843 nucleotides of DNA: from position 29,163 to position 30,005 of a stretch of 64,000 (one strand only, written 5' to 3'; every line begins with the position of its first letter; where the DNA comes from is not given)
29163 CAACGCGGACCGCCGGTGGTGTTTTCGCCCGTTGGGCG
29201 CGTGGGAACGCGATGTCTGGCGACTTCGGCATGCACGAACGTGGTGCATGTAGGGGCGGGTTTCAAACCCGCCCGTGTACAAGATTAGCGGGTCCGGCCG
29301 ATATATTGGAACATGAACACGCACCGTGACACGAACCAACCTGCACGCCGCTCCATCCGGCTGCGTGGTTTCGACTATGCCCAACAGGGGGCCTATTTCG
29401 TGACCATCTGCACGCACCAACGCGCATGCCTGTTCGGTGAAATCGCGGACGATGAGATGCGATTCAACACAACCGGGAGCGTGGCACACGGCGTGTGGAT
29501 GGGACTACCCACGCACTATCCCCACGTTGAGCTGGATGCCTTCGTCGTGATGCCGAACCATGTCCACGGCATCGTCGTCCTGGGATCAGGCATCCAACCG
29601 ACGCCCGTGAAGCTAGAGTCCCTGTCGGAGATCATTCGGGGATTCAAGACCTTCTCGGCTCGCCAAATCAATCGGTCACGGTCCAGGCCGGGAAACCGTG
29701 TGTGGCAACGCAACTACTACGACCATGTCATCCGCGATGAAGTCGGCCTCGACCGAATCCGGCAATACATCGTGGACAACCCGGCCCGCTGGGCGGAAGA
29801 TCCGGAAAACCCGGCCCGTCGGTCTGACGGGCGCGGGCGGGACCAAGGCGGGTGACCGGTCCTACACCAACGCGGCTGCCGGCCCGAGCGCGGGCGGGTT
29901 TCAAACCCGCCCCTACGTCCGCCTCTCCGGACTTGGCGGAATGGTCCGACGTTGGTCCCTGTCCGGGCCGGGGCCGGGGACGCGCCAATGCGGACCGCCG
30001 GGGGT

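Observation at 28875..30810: RAYT (REP-associated Y1 transposase) embedded between two arrays of unusually long composite REP units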

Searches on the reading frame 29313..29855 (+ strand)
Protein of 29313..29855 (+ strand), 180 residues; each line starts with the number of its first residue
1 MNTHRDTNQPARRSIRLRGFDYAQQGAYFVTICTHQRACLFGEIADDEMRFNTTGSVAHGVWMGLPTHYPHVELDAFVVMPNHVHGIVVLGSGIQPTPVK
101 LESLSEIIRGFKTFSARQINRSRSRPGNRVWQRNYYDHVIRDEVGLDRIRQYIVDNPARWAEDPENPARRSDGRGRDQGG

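Call 5: search_protein_families(library=pfam, proteins=[window:29313-29855:+], max_evalue=0.01)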
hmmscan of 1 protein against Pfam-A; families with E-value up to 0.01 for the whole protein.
window:29313-29855:+ (180 aa): 1 family
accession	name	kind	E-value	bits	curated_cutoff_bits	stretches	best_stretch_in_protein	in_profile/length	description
PF01797.21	Y1_Tnp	-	4.4e-07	30.5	23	1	71-155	40-120/121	Transposase IS200 like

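Call 6: search_protein_families(library=ncbifam, proteins=[window:29313-29855:+], max_evalue=0.01)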
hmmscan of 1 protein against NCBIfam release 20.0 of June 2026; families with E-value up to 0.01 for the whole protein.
window:29313-29855:+ (180 aa): 2 families
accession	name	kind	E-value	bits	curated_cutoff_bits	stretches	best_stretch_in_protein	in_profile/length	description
NF047646.1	REP_Tyr_transpos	equivalog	2e-21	76.4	80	1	22-159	6-133/146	REP-associated tyrosine transposase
NF033573.1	transpos_IS200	equivalog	5.1e-05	23.5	55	1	71-153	46-124/126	IS200/IS605 family transposase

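Call 11: find_homologous_proteins(query=window:29313-29852:+)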
Query window:29313-29852:+ (180 aa): 7986 proteins with E <= 0.001 among 8000 candidates; the best 120 are listed.
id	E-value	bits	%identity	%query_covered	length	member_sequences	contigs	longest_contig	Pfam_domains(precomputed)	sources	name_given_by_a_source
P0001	4.2e-121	419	100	100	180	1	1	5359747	PF01797.22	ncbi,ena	-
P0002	1.3e-92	326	77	98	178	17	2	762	-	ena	-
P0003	2.3e-82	293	76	96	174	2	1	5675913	PF01797.22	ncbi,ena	-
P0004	3.4e-81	289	71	98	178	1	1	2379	PF01797.22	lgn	-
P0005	1.8e-71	257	64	95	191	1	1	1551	PF01797.22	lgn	-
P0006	3.5e-68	247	66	84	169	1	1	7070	PF01797.22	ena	-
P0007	7.0e-68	246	64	92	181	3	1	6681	PF01797.22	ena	-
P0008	1.9e-67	244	65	92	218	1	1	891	PF01797.22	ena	-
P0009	2.2e-67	244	63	93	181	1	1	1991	PF01797.22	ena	-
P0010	4.9e-67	243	65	89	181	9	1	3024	PF01797.22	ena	-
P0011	7.9e-65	236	57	87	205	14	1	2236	PF01797.22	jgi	-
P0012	1.8e-64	235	62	90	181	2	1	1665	PF01797.22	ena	-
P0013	2.3e-64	234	61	92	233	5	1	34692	PF01797.22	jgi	jgi:putative transposase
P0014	3.6e-64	234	53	87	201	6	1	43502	PF01797.22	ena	-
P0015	9.7e-64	232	60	91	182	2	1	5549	PF01797.22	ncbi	-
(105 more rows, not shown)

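Call 12: find_encoding_contigs(protein=window:29313-29852:+, flank=10000, max_places=10)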
Protein window:29313-29852:+ (180 aa): no gene with exactly this product is on record in the collection.

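Call 13: find_encoding_contigs(protein=P0001, flank=10000, max_places=4)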
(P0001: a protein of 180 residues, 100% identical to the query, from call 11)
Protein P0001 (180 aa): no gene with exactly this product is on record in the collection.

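Call 14: find_encoding_contigs(protein=P0003, flank=10000, max_places=4)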
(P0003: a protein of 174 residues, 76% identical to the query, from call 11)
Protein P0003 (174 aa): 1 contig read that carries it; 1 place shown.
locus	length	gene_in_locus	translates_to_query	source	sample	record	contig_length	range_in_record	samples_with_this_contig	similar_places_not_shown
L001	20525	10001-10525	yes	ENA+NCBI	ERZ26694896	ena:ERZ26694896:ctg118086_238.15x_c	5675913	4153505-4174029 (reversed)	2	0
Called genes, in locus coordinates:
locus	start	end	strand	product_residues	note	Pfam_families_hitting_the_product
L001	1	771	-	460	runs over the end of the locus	PF00909:Ammonium_transp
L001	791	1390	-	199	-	PF11845:Tll0287-like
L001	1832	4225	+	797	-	PF00515:TPR_1 (faint), PF13432:TPR_16 (faint), PF14559:TPR_19 (faint), PF13424:TPR_12 (weak), PF17874:TPR_MalT, PF13424:TPR_12, PF17874:TPR_MalT, PF13424:TPR_12, +8 more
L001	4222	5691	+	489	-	PF00672:HAMP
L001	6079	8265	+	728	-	PF07719:TPR_2 (faint), PF13428:TPR_14 (faint), PF13432:TPR_16 (faint), PF14559:TPR_19 (weak), PF22244:GCE_fung (faint), PF05036:SPOR, PF25719:UL145 (faint), PF05036:SPOR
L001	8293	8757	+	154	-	PF01478:Peptidase_A24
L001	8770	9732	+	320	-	PF08666:SAF, PF16976:RcpC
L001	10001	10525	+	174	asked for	PF01797:Y1_Tnp (weak)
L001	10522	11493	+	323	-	-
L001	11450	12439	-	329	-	PF00482:T2SSF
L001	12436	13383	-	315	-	PF00482:T2SSF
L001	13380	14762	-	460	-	PF00437:T2SSE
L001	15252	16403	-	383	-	-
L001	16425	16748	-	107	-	-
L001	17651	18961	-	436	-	PF13629:T2SS-T3SS_pil_N, PF04972:BON (weak), PF00263:Secretin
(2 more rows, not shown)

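Call 19: find_encoding_contigs(protein=P0139, flank=10000, max_places=4)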
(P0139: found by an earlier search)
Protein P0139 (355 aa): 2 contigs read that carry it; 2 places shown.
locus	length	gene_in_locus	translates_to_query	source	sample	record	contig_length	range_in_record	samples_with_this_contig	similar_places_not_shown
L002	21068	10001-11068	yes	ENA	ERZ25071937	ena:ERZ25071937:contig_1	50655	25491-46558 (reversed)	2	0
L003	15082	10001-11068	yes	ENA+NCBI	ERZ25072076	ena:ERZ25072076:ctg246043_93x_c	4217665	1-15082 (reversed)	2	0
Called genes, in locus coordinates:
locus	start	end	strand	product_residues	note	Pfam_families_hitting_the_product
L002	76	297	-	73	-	-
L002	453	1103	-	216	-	-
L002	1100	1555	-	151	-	-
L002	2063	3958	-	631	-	PF00072:Response_reg, PF00158:Sigma54_activat, PF14532:Sigma54_activ_2, PF25601:AAA_lid_14, PF02954:HTH_8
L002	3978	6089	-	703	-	PF00072:Response_reg, PF00989:PAS (faint), PF08448:PAS_4 (faint), PF13426:PAS_9 (faint), PF13188:PAS_8 (weak), PF02518:HATPase_c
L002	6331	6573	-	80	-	-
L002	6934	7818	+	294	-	PF02401:LYTB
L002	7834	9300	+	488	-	PF20695:UbiD_N, PF01977:UbiD, PF20696:UbiD_C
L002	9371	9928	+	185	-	PF02481:DNA_processg_A (faint), PF18306:LDcluster4, PF03641:Lysine_decarbox (weak), PF18171:LSDAT_prok (weak)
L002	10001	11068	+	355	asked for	PF01594:AI-2E_transport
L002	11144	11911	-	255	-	PF01061:ABC2_membrane, PF12698:ABC2_membrane_3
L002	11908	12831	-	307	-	PF00005:ABC_tran, PF13304:AAA_21, PF27102:NodI_C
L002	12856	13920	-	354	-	PF04909:Amidohydro_2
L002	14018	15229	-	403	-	PF07690:MFS_1, PF13347:MFS_2, PF12832:MFS_1_like, PF05977:MFS_3 (weak), PF01306:LacY_symp (weak), PF07690:MFS_1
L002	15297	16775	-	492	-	PF17767:NAPRTase_N, PF02749:QRPTase_N (weak), PF17956:NAPRTase_C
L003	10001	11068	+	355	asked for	PF01594:AI-2E_transport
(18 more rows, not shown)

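Call 24: find_related_loci(query=window:29313-29852:+, collection=genome_contigs, flank=10000)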
Query window:29313-29852:+ (180 aa) in genome_contigs; peptide patterns used: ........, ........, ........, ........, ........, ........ (x = any residue, [..] = any of these).
600 stretches matched a pattern (row limit reached: there are more); 506 encode a relative of the query (tblastn E <= 1e-3); the best 80 are kept; 80 distinct loci.
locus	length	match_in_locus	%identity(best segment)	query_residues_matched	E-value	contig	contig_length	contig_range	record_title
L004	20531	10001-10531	77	1-176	2e-94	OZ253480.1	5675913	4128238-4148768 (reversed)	MAG: uncultured Candidatus Binatia bacterium isolate 01c1d691-c9b9-4499-9944-1e5a173e9d55 genome assembly, chromosome: 1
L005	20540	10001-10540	75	1-179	1e-87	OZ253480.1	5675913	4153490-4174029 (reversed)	MAG: uncultured Candidatus Binatia bacterium isolate 01c1d691-c9b9-4499-9944-1e5a173e9d55 genome assembly, chromosome: 1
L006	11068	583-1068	61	6-167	1e-66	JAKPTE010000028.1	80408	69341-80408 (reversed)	MAG: Bacteroidota bacterium isolate JPNA_metabat.72_sub k141_1555406, whole genome shotgun sequence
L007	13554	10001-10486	63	12-167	3e-62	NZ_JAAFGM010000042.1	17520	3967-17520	Candidatus Roseilinea sp. NK_OTU-006 Naka2016_1600, whole genome shotgun sequence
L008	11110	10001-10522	55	6-169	7e-62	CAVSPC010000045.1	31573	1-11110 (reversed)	MAG: uncultured delta proteobacterium isolate MFD01299.bin.3.165 genome assembly, contig: contig_7064, whole genome shot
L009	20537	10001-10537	54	8-171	8e-62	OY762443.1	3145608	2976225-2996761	MAG: Dehalococcoidia bacterium isolate e17dd254-e2e4-46ca-aa76-34ed56c1cae1 genome assembly, chromosome: 1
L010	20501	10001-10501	56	12-167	1e-60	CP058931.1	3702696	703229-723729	MAG: Nitrospira sp. isolate DJ chromosome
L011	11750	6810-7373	50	2-177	2e-60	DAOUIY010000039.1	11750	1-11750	MAG TPA_asm: Dehalococcoidia bacterium isolate S32_229 k113_1426941, whole genome shotgun sequence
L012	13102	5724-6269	51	12-168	4e-60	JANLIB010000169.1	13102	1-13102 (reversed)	MAG: Gallionella sp. isolate S40-4 k99_407319, whole genome shotgun sequence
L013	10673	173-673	54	10-173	2e-59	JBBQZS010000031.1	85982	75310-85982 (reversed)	MAG: Chloroflexia bacterium isolate Co_metawrap_2249 Cmw_2249_k141_4739896_length_85982_cov_34.9968, whole genome shotgu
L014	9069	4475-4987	54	12-168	3e-59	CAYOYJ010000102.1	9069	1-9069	MAG TPA_asm: uncultured Syntrophales bacterium isolate binchicken_co87_378 genome assembly, contig: NODE_10611_length_90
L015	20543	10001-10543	50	19-170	6e-59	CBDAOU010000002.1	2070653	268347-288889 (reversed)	MAG: Chloroflexota bacterium isolate 1ab9ed6c-b116-4708-afc9-c8c3060f4704 genome assembly, contig: contig_2, whole genom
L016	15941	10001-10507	53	12-169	7e-59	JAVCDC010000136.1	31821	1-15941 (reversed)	MAG: Candidatus Tritonobacter lacicola isolate MAG_3300035698_867 Ga0374944_519822, whole genome shotgun sequence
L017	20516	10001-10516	53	6-169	4e-59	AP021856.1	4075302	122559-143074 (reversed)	Candidatus Brocadia pituitae DNA, complete genome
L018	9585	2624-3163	50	1-180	1e-58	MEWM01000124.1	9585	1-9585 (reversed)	MAG: candidate division Zixibacteria bacterium RBG_16_43_9 RBG_16_scaffold_57513, whole genome shotgun sequence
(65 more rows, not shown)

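Call 26: find_encoding_contigs(protein=P0121, flank=10000, max_places=4)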
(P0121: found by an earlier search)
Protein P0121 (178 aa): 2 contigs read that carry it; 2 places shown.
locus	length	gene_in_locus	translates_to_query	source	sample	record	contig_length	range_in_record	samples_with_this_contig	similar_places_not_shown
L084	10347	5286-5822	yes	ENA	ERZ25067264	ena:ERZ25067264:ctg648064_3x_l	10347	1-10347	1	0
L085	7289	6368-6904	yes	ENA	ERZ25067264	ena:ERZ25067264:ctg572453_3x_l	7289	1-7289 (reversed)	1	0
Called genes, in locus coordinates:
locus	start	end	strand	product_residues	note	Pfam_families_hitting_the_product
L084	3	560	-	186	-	?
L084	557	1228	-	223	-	-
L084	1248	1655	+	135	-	PF02401:LYTB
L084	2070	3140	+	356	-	PF01977:UbiD, PF20696:UbiD_C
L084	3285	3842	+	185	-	PF02481:DNA_processg_A (faint), PF18306:LDcluster4, PF03641:Lysine_decarbox (weak), PF18171:LSDAT_prok (weak)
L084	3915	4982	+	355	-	PF01594:AI-2E_transport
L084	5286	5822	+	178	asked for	PF01797:Y1_Tnp (weak)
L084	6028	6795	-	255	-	PF01061:ABC2_membrane, PF12698:ABC2_membrane_3 (weak)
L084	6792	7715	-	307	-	PF00005:ABC_tran, PF13304:AAA_21, PF27102:NodI_C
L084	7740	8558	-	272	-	PF04909:Amidohydro_2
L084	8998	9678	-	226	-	PF12832:MFS_1_like, PF13347:MFS_2, PF01306:LacY_symp (weak), PF07690:MFS_1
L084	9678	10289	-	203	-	-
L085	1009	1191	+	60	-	-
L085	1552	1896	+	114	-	PF02401:LYTB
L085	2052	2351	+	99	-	-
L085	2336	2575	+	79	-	PF10049:DUF2283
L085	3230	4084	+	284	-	PF01977:UbiD, PF20696:UbiD_C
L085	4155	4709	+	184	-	PF02481:DNA_processg_A (faint), PF18306:LDcluster4, PF03641:Lysine_decarbox (weak), PF18171:LSDAT_prok (weak)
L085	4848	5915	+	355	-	PF01594:AI-2E_transport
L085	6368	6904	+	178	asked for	PF01797:Y1_Tnp (weak)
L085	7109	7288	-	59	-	?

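Call 30: search_solved_structures(query=window:29313-29852:+, max_evalue=1, show_alignments=2)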
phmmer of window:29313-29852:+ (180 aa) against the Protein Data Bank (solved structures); distinct sequences matched with E-value up to 1: 4.
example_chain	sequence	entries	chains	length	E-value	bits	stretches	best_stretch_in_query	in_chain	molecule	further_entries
5but_A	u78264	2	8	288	0.043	16.5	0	128-151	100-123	Ktr system potassium uptake protein A,Ktr system potassium uptake protein A | Ktr system potassium uptake protein A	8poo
1yt5_A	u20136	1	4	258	0.06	16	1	45-148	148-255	inorganic polyphosphate/ATP-NAD kinase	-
4er8_A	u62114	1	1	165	0.32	13.6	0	73-159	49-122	TnpArep for protein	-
6wig_A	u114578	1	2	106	0.57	12.8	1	85-123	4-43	STENOFOLIA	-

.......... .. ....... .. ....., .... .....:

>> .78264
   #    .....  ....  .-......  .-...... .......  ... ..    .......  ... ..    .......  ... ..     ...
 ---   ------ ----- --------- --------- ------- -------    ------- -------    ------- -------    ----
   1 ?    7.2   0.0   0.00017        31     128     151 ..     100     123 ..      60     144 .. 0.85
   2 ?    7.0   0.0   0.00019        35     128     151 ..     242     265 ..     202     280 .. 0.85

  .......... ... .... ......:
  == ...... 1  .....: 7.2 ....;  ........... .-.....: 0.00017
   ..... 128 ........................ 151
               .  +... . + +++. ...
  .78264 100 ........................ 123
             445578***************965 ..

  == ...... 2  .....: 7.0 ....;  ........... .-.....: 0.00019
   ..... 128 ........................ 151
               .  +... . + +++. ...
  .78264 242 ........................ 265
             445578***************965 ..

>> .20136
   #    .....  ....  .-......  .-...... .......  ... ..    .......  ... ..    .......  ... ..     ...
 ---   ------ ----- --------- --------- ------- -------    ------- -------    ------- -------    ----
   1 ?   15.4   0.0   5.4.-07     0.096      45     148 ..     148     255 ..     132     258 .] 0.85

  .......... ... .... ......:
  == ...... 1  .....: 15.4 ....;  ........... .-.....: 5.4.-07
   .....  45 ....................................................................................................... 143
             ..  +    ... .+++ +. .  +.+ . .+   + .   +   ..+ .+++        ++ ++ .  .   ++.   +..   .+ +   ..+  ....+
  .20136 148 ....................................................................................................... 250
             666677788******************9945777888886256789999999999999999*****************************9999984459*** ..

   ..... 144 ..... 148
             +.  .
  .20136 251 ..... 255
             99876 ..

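Call 33: search_solved_structures(query=A1, max_evalue=0.01, show_alignments=1)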
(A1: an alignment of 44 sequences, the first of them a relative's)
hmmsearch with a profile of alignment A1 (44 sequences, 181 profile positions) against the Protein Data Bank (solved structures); distinct sequences matched with E-value up to 0.01: 1.
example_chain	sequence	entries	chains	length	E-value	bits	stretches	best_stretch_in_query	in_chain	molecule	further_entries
4er8_A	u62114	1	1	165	1.2e-05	28.1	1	128-164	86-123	TnpArep for protein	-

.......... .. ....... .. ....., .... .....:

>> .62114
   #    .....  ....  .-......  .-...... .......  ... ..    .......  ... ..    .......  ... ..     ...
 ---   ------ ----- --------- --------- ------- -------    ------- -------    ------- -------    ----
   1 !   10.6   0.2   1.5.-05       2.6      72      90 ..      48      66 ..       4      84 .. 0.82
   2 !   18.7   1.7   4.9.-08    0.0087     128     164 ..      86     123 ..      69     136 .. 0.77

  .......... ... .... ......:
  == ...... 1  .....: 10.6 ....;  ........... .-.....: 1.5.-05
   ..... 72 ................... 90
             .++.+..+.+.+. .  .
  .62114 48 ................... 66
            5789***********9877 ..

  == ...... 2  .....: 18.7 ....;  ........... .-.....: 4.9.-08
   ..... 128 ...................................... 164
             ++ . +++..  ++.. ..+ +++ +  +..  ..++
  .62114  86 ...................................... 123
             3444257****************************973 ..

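Call 58: find_homologous_proteins(query=L005:8770-9729:+, max_evalue=1e-60)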
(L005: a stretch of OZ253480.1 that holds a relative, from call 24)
Query L005:8770-9729:+ (320 aa): 109 proteins with E <= 1e-60 among 8000 candidates.
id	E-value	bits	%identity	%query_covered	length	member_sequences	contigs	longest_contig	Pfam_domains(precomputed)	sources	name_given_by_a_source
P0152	7.6e-202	687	100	100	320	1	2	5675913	PF08666.18,PF16976.11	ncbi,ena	-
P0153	1.0e-156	539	80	93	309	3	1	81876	PF08666.18,PF16976.11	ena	-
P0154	1.3e-154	532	81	93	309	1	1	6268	PF08666.18,PF16976.11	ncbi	-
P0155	4.8e-153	527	78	93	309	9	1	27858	PF08666.18,PF16976.11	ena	-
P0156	4.8e-153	527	80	93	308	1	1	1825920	PF08666.18,PF16976.11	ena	-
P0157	1.7e-152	525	80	93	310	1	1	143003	PF08666.18,PF16976.11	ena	-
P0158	5.0e-152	524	79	93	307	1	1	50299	PF08666.18,PF16976.11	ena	-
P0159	3.7e-151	521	80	93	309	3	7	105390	PF08666.18,PF16976.11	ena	-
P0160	3.8e-150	517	77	93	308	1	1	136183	PF08666.18,PF16976.11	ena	-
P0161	3.0e-149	515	75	93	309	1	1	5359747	PF08666.18,PF16976.11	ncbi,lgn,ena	-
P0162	4.7e-149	514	79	93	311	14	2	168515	PF08666.18,PF16976.11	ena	-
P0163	6.9e-142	490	76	93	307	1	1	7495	PF08666.18,PF16976.11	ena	-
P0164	3.7e-139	481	73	93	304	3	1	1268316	PF08666.18,PF16976.11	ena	-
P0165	6.0e-138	477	73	93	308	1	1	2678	PF08666.18,PF16976.11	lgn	-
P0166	1.1e-137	477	72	93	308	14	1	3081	PF08666.18,PF16976.11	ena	-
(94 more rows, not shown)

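Call 59: find_encoding_contigs(protein=P0161, flank=10000, max_places=3)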
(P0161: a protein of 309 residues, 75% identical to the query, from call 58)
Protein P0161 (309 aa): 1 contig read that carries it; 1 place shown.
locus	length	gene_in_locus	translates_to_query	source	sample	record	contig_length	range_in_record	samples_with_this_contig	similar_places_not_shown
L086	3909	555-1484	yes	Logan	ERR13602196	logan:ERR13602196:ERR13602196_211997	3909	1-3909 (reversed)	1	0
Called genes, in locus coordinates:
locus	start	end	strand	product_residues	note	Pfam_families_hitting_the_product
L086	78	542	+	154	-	PF01478:Peptidase_A24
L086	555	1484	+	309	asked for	PF08666:SAF, PF16976:RcpC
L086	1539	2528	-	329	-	PF00482:T2SSF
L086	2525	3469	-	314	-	PF00482:T2SSF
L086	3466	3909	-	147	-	?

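Call 60: find_encoding_contigs(protein=P0153, flank=10000, max_places=3)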
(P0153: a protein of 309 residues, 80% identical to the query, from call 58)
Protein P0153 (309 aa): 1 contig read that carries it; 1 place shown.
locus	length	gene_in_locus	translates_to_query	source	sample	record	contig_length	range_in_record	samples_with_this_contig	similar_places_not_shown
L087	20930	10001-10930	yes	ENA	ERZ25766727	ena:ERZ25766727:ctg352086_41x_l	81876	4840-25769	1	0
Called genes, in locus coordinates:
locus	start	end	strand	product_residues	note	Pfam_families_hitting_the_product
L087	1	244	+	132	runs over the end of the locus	PF02537:CRCB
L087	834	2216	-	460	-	PF00909:Ammonium_transp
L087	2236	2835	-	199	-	PF11845:Tll0287-like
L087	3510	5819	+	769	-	PF13432:TPR_16 (faint), PF00515:TPR_1 (faint), PF07719:TPR_2 (faint), PF13174:TPR_6 (faint), PF13374:TPR_10 (faint), PF17874:TPR_MalT, PF13424:TPR_12 (weak), PF13424:TPR_12, +6 more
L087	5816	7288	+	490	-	PF00672:HAMP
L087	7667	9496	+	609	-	PF07719:TPR_2 (faint), PF13432:TPR_16 (weak), PF14559:TPR_19 (weak), PF05036:SPOR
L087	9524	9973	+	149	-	PF01478:Peptidase_A24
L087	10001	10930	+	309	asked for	PF08666:SAF (weak), PF16976:RcpC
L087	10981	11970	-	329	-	PF00482:T2SSF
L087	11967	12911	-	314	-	PF00482:T2SSF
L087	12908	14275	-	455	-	PF00437:T2SSE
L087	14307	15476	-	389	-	-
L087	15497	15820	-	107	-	-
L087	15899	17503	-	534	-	PF13519:VWA_2 (faint), PF00092:VWA (weak)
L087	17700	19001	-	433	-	PF13629:T2SS-T3SS_pil_N, PF00263:Secretin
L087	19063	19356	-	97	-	-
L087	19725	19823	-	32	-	-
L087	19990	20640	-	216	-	-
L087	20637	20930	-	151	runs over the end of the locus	-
